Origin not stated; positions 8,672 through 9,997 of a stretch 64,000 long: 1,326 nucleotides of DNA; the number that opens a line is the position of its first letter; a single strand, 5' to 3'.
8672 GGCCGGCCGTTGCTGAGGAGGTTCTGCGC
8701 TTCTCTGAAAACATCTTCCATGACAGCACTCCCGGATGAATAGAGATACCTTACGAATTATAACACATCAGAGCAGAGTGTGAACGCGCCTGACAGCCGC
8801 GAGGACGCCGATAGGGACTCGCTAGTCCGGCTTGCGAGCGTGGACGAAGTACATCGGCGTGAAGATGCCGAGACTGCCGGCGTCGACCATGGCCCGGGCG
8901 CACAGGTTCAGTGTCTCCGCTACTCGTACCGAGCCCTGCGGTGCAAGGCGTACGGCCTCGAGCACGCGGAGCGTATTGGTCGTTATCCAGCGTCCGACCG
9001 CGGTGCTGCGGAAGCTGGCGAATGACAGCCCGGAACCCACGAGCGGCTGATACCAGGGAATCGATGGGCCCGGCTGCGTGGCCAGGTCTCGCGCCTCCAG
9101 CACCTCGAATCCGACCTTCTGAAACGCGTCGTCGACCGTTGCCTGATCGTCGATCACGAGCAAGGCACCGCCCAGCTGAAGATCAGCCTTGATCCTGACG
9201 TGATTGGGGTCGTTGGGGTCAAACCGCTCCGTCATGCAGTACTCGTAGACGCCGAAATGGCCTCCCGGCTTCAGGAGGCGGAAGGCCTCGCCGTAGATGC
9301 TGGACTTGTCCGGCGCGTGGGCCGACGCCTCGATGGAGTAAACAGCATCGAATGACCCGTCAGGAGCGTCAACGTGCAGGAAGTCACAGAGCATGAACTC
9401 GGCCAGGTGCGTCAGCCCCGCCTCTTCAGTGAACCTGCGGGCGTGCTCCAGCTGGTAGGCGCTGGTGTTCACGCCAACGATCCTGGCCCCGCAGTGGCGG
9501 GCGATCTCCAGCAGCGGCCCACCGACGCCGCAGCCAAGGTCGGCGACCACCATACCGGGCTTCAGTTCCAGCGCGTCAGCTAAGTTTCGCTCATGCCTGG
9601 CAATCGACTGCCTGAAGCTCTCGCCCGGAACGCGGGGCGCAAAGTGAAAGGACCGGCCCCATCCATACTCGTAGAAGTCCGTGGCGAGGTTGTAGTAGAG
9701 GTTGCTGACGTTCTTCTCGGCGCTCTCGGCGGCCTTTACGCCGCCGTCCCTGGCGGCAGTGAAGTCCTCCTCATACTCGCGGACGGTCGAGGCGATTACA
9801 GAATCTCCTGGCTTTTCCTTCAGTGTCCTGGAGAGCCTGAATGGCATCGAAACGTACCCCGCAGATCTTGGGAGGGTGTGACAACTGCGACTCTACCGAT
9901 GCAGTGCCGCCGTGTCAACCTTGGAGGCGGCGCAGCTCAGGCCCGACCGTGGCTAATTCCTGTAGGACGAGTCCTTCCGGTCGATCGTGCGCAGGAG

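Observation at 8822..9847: Full-length homologue of eukaryotic sterol C-24 methyltransferase (Erg6/SMT) in a bacterial operon-like context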

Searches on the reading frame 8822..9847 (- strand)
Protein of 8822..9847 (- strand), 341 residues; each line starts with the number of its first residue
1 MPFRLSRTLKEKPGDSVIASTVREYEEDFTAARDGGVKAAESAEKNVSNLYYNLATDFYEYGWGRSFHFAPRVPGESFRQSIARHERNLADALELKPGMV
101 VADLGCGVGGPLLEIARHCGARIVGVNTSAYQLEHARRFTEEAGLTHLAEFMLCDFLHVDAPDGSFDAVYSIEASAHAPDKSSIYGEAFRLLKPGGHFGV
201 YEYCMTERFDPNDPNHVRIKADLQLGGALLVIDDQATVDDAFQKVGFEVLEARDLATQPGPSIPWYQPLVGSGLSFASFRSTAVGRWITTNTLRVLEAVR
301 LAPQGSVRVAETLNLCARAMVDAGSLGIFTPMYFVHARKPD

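Call 4: search_protein_families(library=pfam, proteins=[window:8822-9847:-], max_evalue=0.01)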
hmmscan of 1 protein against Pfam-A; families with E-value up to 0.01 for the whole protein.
window:8822-9847:- (341 aa): 11 families
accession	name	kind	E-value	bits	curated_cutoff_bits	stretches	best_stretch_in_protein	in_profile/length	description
PF08498.15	Sterol_MT_C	-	2e-24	85.9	21.7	1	276-340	1-65/66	Sterol methyltransferase C-terminal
PF08241.18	Methyltransf_11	-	6.6e-20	72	21.2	1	103-198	2-93/95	Methyltransferase domain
PF13649.12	Methyltransf_25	-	1.5e-18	67.7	27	1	101-196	1-97/97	Methyltransferase domain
PF13847.12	Methyltransf_31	-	6.7e-18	65.2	27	1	96-208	2-117/145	Methyltransferase domain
PF02353.26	CMAS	-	4.9e-15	56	27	1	52-255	14-218/273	Mycolic acid cyclopropane synthetase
PF08242.18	Methyltransf_12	-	7.7e-12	46.2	30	1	103-198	2-98/98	Methyltransferase domain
PF13489.12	Methyltransf_23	-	1.2e-10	41.8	27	1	86-250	10-162/164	Methyltransferase domain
PF01209.24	Ubie_methyltran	-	1.9e-07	31.1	20.1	1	90-206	40-157/233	ubiE/COQ5 methyltransferase family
PF05175.20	MTS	-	0.0028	17.7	23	1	89-170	23-103/170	Methyltransferase small domain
PF20922.3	Anamorsin_N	-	0.0041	17.3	27.1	0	157-227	43-115/163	Anamorsin, N-terminal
PF00107.32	ADH_zinc_N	-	0.0085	16.5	31.8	0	107-139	1-33/129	Zinc-binding dehydrogenase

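Call 5: search_protein_families(library=ncbifam, proteins=[window:8822-9847:-], max_evalue=0.01)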
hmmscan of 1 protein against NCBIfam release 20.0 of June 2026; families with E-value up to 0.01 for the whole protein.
window:8822-9847:- (341 aa): 37 families (the best 25 are shown)
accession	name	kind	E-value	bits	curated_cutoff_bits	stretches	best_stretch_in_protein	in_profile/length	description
NF041675.1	sarc_dimgly_tmase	equivalog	2.1e-15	57.4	550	1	51-198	15-167/278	sarcosine/dimethylglycine N-methyltransferase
NF008823.0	PRK11873.1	subfamily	1.9e-13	50.5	263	1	92-248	72-224/272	arsenite methyltransferase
NF041537.1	ArsM_AhpD_UU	exception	4.6e-13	48.7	510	1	95-229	74-208/345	arsenite methyltransferase/AhpD domain selenoprotein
NF045667.1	MTase_DVU1556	equivalog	1e-12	47.9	155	1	87-254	12-167/213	DVU_1556 family methyltransferase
NF053839.1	CPFASynBruc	equivalog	1.6e-12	47.1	600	1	73-178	150-252/410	cyclopropane fatty acid synthase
NF040703.1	cyclopro_CfaB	exception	2e-12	46.6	650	1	48-179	107-240/393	C17 cyclopropane fatty acid synthase CfaB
NF041536.1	ArsM_DUF2284_UU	exception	4.2e-12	45.1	575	1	95-251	74-226/459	arsenite methyltransferase/DUF2284 domain selenoprotein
NF047649.1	MTase_UXPK_star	exception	3.9e-11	42.5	460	1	94-217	74-198/283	methyltransferase/UXPK-star double selenoprotein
NF043040.1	corrin_prot_MT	hypoth_equivalog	6.3e-11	42.1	180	1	82-203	27-150/216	corrinoid protein-associated methyltransferase CpaM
NF008686.0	PRK11705.1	equivalog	1.3e-10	40.9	400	1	45-181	113-244/383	cyclopropane fatty acyl phospholipid synthase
NF041943.1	GPPMT_Stmyces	equivalog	3.6e-09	36.9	400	1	92-207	72-186/272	geranyl diphosphate 2-C-methyltransferase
TIGR01983.1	UbiG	equivalog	2.2e-08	33.7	102.95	1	90-197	49-148/228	bifunctional 2-polyprenyl-6-hydroxyphenol methylase/3-demethylubiquinol 3-O-methyltransferase UbiG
NF040539.1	AST_met_ArsM_2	exception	4.7e-08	33.2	240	1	100-202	59-164/262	putative arsinothricin biosynthesis methyltransferase ArsM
NF045825.1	FAmtase_mtf2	equivalog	6.1e-07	28.9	400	1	98-199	59-157/248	fatty-acid O-methyltransferase Mtf2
NF040660.1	mycolic_MTase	equivalog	9.1e-07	28.7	390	1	83-191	47-153/283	cyclopropane mycolic acid synthase family methyltransferase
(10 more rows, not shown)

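Call 6: search_solved_structures(query=window:8822-9847:-, show_alignments=2)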
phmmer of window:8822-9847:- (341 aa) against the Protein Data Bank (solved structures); distinct sequences matched with E-value up to 0.001: 61 (the best 60 are shown).
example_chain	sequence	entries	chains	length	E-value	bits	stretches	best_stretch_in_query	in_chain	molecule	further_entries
8zc8_A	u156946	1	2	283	4e-21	78.5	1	80-203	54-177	MitM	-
21zq_A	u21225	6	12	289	4.2e-21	78.4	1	81-203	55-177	MitM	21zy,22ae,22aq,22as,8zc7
5wp5_A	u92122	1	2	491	1.5e-20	76.7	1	87-212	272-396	Phosphomethylethanolamine N-methyltransferase 2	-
7v6h_A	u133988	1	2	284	4.9e-19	71.6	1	91-269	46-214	Cyclopropane fatty-acyl-phospholipid synthase-like methyltransferase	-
5wp4_A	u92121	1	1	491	6e-19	71.3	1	86-208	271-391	Phosphoethanolamine N-methyltransferase 1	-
3bus_A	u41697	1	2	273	2.1e-18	69.6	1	48-262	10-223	Methyltransferase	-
5gm1_A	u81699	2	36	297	5e-18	68.3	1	82-210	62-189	O-methylransferase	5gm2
6uv6_A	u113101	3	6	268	8.8e-18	67.5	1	47-263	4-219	D-glucose O-methyltransferase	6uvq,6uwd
4pne_A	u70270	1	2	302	1.5e-17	66.7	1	77-267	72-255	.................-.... protein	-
2o57_A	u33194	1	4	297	2.8e-12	49.4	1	43-212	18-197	putative sarcosine dimethylglycine methyltransferase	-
4ine_A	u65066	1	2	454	1.9e-11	46.7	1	52-200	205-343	Protein PMT-2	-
4f84_A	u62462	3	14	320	2.5e-10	43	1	67-210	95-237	Geranyl diphosphate 2-C-methyltransferase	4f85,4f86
7qos_A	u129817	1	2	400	4e-10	42.4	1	22-201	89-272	Cyclopropane-fatty-acyl-phospholipid synthase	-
7fbh_A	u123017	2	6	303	6e-10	41.8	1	73-206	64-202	BezA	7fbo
4iv8_A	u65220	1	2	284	7.9e-10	41.4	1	89-207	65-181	Phosphoethanolamine N-methyltransferase,putative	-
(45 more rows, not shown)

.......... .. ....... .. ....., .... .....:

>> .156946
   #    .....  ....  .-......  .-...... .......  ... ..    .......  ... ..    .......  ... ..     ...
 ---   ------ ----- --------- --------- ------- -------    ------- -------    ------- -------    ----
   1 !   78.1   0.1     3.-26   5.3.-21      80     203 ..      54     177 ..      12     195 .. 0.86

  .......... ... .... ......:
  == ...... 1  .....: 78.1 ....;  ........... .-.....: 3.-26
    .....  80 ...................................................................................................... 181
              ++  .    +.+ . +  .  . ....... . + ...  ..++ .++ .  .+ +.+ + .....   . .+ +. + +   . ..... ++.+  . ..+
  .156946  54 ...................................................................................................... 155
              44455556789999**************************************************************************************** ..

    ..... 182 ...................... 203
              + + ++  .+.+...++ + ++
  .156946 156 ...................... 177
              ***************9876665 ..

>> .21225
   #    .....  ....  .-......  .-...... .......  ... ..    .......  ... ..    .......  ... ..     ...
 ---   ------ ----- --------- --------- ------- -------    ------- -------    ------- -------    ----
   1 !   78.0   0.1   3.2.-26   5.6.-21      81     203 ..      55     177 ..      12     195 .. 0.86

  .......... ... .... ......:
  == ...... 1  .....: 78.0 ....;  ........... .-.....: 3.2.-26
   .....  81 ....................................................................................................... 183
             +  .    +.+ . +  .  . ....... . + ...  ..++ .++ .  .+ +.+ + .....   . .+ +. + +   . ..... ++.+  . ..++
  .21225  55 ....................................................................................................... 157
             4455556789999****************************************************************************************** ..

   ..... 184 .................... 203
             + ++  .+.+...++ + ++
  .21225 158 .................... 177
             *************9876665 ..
